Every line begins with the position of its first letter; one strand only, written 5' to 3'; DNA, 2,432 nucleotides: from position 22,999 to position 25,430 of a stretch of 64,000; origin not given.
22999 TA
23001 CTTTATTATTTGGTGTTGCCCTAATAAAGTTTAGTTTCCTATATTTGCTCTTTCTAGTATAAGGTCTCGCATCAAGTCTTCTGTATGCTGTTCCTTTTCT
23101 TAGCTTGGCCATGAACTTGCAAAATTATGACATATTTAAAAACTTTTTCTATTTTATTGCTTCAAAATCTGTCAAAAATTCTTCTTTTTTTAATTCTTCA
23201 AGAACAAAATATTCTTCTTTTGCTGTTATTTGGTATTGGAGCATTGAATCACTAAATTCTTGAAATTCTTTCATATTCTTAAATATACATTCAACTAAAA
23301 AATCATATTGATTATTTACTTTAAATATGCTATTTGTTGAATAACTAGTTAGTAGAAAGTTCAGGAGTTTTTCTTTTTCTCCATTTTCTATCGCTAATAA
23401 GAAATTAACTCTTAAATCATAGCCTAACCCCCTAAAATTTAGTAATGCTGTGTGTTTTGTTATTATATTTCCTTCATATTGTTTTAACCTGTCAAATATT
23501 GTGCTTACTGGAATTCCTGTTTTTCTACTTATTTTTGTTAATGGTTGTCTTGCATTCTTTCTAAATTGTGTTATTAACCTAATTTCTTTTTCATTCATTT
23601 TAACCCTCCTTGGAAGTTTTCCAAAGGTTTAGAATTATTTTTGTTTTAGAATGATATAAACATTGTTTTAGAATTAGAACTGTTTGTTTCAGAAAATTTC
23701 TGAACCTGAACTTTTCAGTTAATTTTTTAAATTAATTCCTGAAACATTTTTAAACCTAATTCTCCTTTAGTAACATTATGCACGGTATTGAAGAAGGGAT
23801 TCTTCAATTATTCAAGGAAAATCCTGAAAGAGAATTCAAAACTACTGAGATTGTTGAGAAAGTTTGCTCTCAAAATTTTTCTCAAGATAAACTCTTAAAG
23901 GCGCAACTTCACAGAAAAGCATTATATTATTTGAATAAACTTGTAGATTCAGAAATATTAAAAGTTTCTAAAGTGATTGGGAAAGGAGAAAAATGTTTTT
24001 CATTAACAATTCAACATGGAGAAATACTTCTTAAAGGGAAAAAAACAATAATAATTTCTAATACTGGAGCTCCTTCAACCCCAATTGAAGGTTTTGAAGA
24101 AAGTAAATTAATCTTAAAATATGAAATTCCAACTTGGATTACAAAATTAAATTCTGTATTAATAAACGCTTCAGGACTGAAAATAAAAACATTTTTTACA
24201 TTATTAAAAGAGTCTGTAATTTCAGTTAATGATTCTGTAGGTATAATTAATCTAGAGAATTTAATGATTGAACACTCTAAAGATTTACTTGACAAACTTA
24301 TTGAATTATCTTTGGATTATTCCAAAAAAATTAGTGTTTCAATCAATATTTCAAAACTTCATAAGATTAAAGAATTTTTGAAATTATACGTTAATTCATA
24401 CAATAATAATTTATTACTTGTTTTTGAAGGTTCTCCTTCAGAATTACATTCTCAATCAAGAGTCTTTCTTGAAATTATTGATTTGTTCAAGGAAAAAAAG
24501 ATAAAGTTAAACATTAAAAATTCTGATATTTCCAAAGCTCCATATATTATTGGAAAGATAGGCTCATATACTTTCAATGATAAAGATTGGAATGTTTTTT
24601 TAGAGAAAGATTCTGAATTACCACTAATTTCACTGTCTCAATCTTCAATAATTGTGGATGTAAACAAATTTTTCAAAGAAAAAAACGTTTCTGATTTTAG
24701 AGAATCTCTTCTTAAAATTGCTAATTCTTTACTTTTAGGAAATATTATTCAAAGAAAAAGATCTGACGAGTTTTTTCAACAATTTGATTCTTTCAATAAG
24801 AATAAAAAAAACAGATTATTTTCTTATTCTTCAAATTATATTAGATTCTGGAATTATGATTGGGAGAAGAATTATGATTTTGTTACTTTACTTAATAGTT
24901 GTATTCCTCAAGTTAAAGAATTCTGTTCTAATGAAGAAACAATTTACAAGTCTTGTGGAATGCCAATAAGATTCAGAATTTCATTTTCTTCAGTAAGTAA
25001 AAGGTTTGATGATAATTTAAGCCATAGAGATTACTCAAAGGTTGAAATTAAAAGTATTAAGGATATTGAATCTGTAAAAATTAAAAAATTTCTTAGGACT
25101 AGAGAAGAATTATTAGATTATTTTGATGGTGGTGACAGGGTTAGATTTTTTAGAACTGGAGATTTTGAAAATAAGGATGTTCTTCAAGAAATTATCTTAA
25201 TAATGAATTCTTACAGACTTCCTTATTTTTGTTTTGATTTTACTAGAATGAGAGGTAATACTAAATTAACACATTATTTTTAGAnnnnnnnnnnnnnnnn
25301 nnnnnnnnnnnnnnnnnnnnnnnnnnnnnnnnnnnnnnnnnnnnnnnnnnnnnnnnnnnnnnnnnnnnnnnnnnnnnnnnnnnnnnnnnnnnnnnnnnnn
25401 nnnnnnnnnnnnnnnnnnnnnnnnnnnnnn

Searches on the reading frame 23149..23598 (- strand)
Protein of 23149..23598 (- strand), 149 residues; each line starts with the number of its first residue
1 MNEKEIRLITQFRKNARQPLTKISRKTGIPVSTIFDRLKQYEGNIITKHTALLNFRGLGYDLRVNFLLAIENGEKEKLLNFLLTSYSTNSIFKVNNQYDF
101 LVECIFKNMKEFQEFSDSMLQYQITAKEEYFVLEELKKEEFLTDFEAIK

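Call 3: search_protein_families(library=pfam, proteins=[window:23149-23598:-], max_evalue=1)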
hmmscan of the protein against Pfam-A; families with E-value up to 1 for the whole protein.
window:23149-23598:- (149 aa): 5 families
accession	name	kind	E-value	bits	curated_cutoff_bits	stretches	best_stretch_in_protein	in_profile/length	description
PF13412.12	HTH_24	-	6.2e-05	22.9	21.9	1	1-40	1-40/48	Winged helix-turn-helix DNA-binding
PF13404.12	HTH_AsnC-type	-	0.002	18.3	27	1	1-40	1-40/42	AsnC-type helix-turn-helix domain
PF01037.27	AsnC_trans_reg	-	0.0042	17.4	25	1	91-118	27-54/73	Lrp/AsnC ligand binding domain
PF13384.12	HTH_23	-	0.022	15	24.6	1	14-43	16-44/50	Homeodomain-like domain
PF09339.16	HTH_IclR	-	0.053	13.7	22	1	8-37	8-38/52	IclR helix-turn-helix domain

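Call 50: search_protein_families(library=padloc, proteins=[window:23149-23598:-], max_evalue=1)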
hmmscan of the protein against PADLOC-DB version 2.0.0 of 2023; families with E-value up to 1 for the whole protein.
window:23149-23598:- (149 aa): 3 families
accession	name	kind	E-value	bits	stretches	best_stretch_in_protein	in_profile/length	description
PDLC01848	CARF3--CARF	-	0.00091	16.9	1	2-43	136-175/197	-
PDLC01858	CARF3--CARF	-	0.0084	14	1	3-40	144-180/204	-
PDLC04133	mad1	-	0.029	12.7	1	19-41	7-29/60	mads_1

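Call 51: search_protein_families(library=phrogs, proteins=[window:23149-23598:-], max_evalue=1)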
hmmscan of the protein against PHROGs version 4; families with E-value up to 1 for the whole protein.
window:23149-23598:- (149 aa): 1 family
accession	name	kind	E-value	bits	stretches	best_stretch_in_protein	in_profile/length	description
phrog_35162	-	unknown function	0.042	14.3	1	77-115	32-69/232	-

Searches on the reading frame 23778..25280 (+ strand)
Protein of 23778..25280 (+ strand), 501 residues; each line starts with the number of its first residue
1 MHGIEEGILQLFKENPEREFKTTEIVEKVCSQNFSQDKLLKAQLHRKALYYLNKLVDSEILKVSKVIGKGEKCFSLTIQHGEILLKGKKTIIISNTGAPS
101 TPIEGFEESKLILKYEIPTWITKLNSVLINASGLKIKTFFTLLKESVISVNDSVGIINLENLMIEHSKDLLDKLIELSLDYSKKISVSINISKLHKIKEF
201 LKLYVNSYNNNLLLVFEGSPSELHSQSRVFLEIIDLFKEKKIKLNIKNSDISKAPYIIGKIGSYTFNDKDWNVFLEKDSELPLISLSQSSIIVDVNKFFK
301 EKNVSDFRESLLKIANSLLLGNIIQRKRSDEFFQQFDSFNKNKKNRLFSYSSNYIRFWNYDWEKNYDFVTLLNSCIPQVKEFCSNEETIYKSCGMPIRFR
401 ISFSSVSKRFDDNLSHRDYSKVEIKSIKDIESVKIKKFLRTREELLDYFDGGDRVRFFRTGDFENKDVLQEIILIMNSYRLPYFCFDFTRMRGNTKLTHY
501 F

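Call 3: search_protein_families(library=pfam, proteins=[window:23778-25280:+], max_evalue=1)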
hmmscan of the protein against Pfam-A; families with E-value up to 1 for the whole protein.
window:23778-25280:+ (501 aa): 3 families
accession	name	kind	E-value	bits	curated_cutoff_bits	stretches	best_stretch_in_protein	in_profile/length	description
PF17334.7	CsgA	-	0.25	12.6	25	1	17-60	17-60/83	Minor curli fiber component A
PF21757.2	DUF6870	-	0.26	11.7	24.4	1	417-449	4-36/71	Family of unknown function (DUF6870)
PF10715.16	REGB_T4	-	0.93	10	27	1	143-204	20-82/148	T4-page Endoribonuclease RegB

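Call 4: search_protein_families(library=ncbifam, proteins=[window:23778-25280:+], max_evalue=1)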
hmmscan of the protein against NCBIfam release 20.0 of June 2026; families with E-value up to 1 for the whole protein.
window:23778-25280:+ (501 aa): 0 families

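Call 20: find_homologous_proteins(query=window:23778-25280:+, max_evalue=0.001)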
Query window:23778-25280:+ (501 aa): 88 proteins with E <= 0.001 among 8000 candidates.
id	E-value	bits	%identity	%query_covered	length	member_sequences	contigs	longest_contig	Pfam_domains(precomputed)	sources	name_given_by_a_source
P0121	9.3e-279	943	86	100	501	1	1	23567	-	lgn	-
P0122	4.5e-263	891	79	100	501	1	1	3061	-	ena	-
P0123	1.7e-215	734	100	68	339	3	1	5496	-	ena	-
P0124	6.5e-108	380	40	100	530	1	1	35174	-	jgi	jgi:hypothetical protein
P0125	4.3e-104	367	38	100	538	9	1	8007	-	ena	-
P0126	1.1e-102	362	39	100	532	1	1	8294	-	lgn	-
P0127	2.6e-102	361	38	99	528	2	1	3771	-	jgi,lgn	-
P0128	4.3e-102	360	36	100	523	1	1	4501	-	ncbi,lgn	-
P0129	5.8e-102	360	38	100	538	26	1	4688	-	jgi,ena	-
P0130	1.3e-101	359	37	100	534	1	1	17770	-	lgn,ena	-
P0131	2.7e-101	358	39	100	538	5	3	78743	-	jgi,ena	jgi:hypothetical protein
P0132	4.3e-101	357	38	100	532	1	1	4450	-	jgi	-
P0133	4.6e-101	357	39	99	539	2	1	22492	-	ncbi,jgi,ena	-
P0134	1.0e-100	356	39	100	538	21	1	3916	-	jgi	-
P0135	2.4e-100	355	39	99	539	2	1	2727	-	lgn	-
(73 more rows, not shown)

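Call 33: predict_structure(alignment_id=A2)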
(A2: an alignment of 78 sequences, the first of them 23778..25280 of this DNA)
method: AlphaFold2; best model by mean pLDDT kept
length: 501 residues; sequences in the alignment: 78
mean_pLDDT: 89.3   pTM: 0.78
mean pLDDT of the five models: 89.3, 88.0, 87.7, 87.6, 87.2
residues with pLDDT >= 90: 337; 70-90: 123; 50-70: 35; < 50: 6
segments of 3 or more residues with pLDDT < 50: none
pLDDT, mean of each block of 10 residues (from residue 1): 77 81 88 69 86 87 87 80 52 56 90 91 96 96 97 98 97 98 97 97 96 98 97 96 97 96 95 94 96 95 94 97 89 87 86 95 78 95 95 89 94 88 90 92 91 90 92 96 93 57 51
secondary structure, 60 per line:
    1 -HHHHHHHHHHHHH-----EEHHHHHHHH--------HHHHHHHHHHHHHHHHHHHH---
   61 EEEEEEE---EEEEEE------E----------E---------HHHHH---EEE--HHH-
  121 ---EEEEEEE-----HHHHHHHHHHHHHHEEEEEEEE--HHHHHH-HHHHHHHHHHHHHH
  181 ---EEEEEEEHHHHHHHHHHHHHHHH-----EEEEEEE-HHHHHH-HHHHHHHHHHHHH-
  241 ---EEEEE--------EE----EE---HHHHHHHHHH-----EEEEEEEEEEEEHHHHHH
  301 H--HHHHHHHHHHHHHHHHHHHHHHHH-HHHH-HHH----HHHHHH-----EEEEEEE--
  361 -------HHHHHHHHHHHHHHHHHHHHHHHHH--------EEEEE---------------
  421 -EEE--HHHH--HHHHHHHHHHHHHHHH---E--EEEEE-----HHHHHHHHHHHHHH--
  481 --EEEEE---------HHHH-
elements in order: H2-14 H22-29 H38-57 E61-67 E71-76 H104-108 E112-114 E124-130 H136-149 E150-157 H160-165 H167-180 E184-190 H191-206 E212-218 H220-225 H227-239 E244-248 H268-277 E283-294 H295-301 H304-327 H329-332 H341-346 E352-358 H368-392 E401-405 E422-424 H427-430 H433-448 E455-459 H465-478 E483-487 H497-500

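Call 46: search_solved_structures(query=A2, max_evalue=10, show_alignments=3)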
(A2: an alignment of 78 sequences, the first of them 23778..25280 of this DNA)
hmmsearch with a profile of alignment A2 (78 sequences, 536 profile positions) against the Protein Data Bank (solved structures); distinct sequences matched with E-value up to 10: 1.
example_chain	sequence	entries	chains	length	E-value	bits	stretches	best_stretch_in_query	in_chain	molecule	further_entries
2p58_B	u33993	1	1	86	0.98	10.9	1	178-264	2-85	Putative type III secretion protein YscF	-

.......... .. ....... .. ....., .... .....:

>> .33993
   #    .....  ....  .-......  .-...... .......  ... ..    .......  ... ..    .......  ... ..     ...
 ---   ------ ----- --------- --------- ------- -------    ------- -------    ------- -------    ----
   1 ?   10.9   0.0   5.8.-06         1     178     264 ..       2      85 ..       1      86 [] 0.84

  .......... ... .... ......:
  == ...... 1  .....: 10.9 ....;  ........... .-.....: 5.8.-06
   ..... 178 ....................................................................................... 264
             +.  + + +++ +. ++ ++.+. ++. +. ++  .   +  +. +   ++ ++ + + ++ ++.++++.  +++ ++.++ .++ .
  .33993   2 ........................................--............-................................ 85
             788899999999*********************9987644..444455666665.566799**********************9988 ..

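Call 50: search_protein_families(library=padloc, proteins=[window:23778-25280:+], max_evalue=1)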
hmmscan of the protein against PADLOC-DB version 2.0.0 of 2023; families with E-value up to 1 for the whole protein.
window:23778-25280:+ (501 aa): 0 families

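Call 51: search_protein_families(library=phrogs, proteins=[window:23778-25280:+], max_evalue=1)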
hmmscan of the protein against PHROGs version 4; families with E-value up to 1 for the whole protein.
window:23778-25280:+ (501 aa): 2 families
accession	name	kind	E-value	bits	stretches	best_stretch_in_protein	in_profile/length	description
phrog_20616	-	unknown function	0.00093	20.3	1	8-46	7-44/77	-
phrog_37062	-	unknown function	0.17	13.1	1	193-213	6-26/52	-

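Call 78: fold_search(model_id=the predicted structure, library=pdb)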
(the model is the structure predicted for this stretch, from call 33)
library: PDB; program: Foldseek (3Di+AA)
matches with E <= 10: 1410; with E <= 0.001: 10
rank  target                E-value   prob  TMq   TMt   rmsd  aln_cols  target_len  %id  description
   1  4con_A                6.6e-09  1.00  0.48  0.45   8.1       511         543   10  Crystal structure of the anaerobic ribonucleotide reductase from Thermotoga maritima with citrate in the active site (released 2015-01-14)
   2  4u3e_B                2.4e-08  1.00  0.48  0.40   8.1       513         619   11  Anaerobic ribonucleotide reductase (released 2014-09-03)
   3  4com_B                2.9e-08  1.00  0.48  0.41   7.6       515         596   10  Crystal structure of the anaerobic ribonucleotide reductase from Thermotoga maritima with MES in the active site (released 2015-01-14)
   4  4coj_A                6.5e-08  1.00  0.49  0.42   6.5       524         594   10  Crystal structure of the anaerobic ribonucleotide reductase from Thermotoga maritima in complex with dATP and CTP (released 2015-05-06)
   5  4u3e_A                1.5e-07  1.00  0.49  0.39   9.4       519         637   10  Anaerobic ribonucleotide reductase (released 2014-09-03)
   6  4coi_A                5.1e-07  1.00  0.48  0.41   8.2       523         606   10  Crystal structure of the anaerobic ribonucleotide reductase from Thermotoga maritima with glycerol in the active site (released 2015-01-14)
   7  9dau_B                1.3e-06  1.00  0.52  0.39   8.0       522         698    9  S. thermophilus class III ribonucleotide reductase with dATP and TTP (released 2025-12-17)
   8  1h79                  2.1e-06  1.00  0.47  0.43   8.1       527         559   11  STRUCTURAL BASIS FOR ALLOSTERIC SUBSTRATE SPECIFICITY REGULATION IN CLASS III RIBONUCLEOTIDE REDUCTASES: NRDD IN COMPLEX (released 2002-03-28)
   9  6dqw_D                2.9e-05  1.00  0.45  0.55   6.6       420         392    9  Flavobacterium johnsoniae class Id ribonucleotide reductase alpha subuint (released 2019-04-17)
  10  6dqw_A                6.5e-04  1.00  0.47  0.46   8.2       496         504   10  Flavobacterium johnsoniae class Id ribonucleotide reductase alpha subuint (released 2019-04-17)
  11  9gm7_C                1.8e-03  0.82  0.13  0.15  19.3       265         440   10  MukBEF in a nucleotide-bound state with open neck gate (monomer) (released 2025-03-26)
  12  5cga_A                2.1e-03  0.91  0.19  0.32  11.4       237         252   13  Structure of Hydroxyethylthiazole kinase ThiM from Staphylococcus aureus in complex with substrate analog 2-(1,3,5-tri (released 2016-03-23)
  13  6i6n_A                2.1e-03  0.66  0.14  0.19  17.4       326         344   11  Papaver somniferum O-methyltransferase 1 (released 2019-03-27)
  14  9gm7_D                2.5e-03  0.77  0.13  0.20  18.8       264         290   11  MukBEF in a nucleotide-bound state with open neck gate (monomer) (released 2025-03-26)
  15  6i6n_B                3.8e-03  0.51  0.14  0.18  17.5       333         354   11  Papaver somniferum O-methyltransferase 1 (released 2019-03-27)
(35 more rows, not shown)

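Call 80: search_dna_similar(query=window:23778-25280:+, collection=phages, mode=protein, max_evalue=0.01, max_rows=10)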
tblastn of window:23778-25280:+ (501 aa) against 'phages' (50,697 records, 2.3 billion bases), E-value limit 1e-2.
No match.
